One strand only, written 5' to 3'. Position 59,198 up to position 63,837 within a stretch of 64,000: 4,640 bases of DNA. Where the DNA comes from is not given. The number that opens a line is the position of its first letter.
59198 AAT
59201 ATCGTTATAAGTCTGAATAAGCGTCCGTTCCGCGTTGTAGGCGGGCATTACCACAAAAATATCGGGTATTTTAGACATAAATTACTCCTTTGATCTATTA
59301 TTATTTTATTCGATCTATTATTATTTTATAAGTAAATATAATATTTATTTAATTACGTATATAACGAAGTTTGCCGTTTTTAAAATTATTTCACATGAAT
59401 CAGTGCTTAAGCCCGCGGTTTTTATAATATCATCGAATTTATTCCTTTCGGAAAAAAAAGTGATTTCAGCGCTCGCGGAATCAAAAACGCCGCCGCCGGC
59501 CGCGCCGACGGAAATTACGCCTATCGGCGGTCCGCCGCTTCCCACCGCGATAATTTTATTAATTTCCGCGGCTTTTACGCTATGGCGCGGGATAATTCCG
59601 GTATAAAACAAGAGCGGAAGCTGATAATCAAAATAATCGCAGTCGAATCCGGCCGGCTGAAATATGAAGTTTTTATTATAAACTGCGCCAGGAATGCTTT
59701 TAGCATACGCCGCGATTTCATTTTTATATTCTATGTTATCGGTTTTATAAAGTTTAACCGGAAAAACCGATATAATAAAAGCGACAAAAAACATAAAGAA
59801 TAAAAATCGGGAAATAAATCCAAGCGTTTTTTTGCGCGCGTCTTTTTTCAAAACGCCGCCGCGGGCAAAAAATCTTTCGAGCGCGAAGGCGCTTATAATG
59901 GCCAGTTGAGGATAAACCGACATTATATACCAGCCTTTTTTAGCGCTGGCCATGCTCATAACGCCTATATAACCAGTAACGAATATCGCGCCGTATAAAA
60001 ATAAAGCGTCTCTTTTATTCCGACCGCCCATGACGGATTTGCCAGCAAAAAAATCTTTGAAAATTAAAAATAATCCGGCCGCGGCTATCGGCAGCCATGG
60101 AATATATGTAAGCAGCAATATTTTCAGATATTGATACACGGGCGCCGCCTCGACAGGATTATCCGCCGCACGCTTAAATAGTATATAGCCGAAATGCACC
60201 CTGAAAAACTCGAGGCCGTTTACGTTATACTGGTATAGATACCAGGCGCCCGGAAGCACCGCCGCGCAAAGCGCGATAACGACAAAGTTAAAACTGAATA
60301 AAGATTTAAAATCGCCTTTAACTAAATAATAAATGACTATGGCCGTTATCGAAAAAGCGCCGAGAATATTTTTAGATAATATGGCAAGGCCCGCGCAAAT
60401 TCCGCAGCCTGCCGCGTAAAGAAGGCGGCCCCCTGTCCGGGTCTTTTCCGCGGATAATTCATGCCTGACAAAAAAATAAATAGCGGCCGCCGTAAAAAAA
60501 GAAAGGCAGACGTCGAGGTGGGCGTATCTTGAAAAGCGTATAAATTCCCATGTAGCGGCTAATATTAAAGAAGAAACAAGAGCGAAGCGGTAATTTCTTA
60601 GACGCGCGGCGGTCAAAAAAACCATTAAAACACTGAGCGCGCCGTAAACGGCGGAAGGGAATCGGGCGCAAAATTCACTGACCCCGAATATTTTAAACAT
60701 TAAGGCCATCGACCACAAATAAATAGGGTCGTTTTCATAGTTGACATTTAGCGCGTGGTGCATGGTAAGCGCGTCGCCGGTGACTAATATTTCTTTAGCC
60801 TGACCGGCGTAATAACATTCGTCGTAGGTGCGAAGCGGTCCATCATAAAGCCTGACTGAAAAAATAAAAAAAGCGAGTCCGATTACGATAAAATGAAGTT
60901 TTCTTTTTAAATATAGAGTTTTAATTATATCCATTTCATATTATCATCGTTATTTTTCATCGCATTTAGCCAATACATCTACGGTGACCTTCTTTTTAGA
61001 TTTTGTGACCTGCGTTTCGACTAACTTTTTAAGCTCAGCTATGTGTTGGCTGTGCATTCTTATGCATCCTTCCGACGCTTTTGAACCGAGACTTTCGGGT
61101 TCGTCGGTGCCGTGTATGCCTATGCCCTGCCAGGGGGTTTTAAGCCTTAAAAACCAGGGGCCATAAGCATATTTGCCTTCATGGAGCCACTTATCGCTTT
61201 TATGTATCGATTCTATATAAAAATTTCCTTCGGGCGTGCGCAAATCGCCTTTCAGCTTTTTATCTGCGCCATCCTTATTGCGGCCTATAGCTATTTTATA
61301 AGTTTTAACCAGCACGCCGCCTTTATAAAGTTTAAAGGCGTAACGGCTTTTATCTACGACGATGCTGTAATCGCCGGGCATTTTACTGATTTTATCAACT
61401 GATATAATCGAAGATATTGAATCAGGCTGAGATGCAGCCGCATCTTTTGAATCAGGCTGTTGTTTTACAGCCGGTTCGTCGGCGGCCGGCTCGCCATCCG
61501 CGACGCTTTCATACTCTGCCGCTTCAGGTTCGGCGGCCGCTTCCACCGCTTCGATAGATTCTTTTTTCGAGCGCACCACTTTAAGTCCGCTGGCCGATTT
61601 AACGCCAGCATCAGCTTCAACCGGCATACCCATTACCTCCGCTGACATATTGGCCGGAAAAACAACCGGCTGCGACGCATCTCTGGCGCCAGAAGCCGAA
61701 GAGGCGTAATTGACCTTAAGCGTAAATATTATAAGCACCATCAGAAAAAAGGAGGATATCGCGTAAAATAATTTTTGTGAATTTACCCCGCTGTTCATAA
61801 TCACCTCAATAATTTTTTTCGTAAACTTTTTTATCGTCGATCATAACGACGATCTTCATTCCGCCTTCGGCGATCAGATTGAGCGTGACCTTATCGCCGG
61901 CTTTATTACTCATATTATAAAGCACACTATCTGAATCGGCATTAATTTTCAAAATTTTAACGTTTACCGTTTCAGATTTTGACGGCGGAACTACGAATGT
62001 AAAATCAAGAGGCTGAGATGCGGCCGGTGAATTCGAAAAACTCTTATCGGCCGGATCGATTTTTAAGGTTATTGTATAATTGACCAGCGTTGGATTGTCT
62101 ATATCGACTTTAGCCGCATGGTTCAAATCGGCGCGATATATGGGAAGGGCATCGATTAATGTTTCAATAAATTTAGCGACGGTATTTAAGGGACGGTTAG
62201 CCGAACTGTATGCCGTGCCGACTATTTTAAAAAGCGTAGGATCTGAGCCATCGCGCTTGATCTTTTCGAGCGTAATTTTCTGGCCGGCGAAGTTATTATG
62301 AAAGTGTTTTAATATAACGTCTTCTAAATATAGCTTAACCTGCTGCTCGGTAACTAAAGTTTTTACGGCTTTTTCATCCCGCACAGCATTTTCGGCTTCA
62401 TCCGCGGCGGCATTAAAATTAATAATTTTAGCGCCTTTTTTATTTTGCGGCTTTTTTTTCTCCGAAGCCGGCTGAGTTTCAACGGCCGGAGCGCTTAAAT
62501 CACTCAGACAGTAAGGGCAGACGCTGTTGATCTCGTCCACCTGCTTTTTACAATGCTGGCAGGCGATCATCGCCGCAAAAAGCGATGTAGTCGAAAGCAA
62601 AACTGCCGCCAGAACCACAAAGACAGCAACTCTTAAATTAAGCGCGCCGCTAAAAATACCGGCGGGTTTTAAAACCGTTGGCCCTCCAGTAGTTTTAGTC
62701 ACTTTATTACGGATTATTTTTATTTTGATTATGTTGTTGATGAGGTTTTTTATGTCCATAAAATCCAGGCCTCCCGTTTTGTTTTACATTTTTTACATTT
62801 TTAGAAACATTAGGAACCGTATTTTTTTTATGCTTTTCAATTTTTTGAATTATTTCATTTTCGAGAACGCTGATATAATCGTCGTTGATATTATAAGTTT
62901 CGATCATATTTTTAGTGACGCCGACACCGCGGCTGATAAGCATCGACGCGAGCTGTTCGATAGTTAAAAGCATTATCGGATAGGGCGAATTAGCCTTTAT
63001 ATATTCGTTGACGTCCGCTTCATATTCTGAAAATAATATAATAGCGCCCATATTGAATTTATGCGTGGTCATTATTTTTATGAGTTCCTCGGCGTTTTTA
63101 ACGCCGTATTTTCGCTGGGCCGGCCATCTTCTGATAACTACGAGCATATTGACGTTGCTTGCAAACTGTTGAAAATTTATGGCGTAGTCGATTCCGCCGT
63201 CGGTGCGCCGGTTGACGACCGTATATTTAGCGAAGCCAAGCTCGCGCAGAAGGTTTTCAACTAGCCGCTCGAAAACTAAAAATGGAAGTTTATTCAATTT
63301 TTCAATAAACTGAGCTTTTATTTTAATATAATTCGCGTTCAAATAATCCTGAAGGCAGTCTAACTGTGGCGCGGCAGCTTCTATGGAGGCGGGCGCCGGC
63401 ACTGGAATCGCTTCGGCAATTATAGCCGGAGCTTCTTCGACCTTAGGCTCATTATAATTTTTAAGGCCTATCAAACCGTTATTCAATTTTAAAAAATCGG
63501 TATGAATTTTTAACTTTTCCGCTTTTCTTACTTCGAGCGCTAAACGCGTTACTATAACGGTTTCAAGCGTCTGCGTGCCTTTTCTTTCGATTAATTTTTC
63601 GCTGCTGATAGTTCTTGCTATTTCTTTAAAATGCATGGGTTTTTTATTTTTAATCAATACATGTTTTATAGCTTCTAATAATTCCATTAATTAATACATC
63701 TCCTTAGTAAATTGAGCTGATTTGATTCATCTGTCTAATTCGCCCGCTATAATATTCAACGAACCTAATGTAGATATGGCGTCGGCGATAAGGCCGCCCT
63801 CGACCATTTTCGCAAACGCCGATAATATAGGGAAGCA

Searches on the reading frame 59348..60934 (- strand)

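Call 16: search_protein_families(library=pfam, proteins=[window:59348-60934:-], max_evalue=0.001)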
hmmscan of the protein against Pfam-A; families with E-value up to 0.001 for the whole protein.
window:59348-60934:- (529 aa): 2 families
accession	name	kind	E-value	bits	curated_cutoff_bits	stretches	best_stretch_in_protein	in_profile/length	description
PF02366.24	PMT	-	5e-23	82.4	22.7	1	20-239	6-240/245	Dolichyl-phosphate-mannose-protein mannosyltransferase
PF13231.12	PMT_2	-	4.3e-18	66.5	26.1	1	70-224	4-151/160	Dolichyl-phosphate-mannose-protein mannosyltransferase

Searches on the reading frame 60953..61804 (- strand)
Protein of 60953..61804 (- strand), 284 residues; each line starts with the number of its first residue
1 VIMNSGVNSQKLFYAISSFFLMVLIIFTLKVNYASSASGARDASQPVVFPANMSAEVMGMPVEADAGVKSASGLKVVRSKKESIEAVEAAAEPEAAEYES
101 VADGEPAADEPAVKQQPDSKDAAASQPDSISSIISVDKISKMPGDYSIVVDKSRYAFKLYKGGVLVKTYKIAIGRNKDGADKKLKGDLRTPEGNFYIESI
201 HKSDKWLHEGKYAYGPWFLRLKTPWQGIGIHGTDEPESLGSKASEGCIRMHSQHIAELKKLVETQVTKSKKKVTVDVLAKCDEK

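Call 16: search_protein_families(library=pfam, proteins=[window:60953-61804:-], max_evalue=0.001)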
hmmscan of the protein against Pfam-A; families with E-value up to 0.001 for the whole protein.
window:60953-61804:- (284 aa): 1 family
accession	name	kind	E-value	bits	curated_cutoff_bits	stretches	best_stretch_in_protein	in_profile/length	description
PF03734.19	YkuD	-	7.5e-21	75.7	23.4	1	146-265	2-141/146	L,D-transpeptidase catalytic domain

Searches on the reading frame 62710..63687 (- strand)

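Call 16: search_protein_families(library=pfam, proteins=[window:62710-63687:-], max_evalue=0.001)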
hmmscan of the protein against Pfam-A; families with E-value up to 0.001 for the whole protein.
window:62710-63687:- (326 aa): 3 families
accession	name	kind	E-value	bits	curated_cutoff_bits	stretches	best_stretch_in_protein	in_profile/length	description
PF04471.18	Mrr_cat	-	1.1e-14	54.9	21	1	137-250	7-115/115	Restriction endonuclease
PF05066.19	HARE-HTH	-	1.1e-09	39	25.9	1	2-76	2-69/71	HB1, ASXL, restriction endonuclease HTH domain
PF22722.2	NA-iREase1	-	0.00057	20.3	27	0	139-246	1-104/106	NACHT-associated inactive Restriction Endonuclease 1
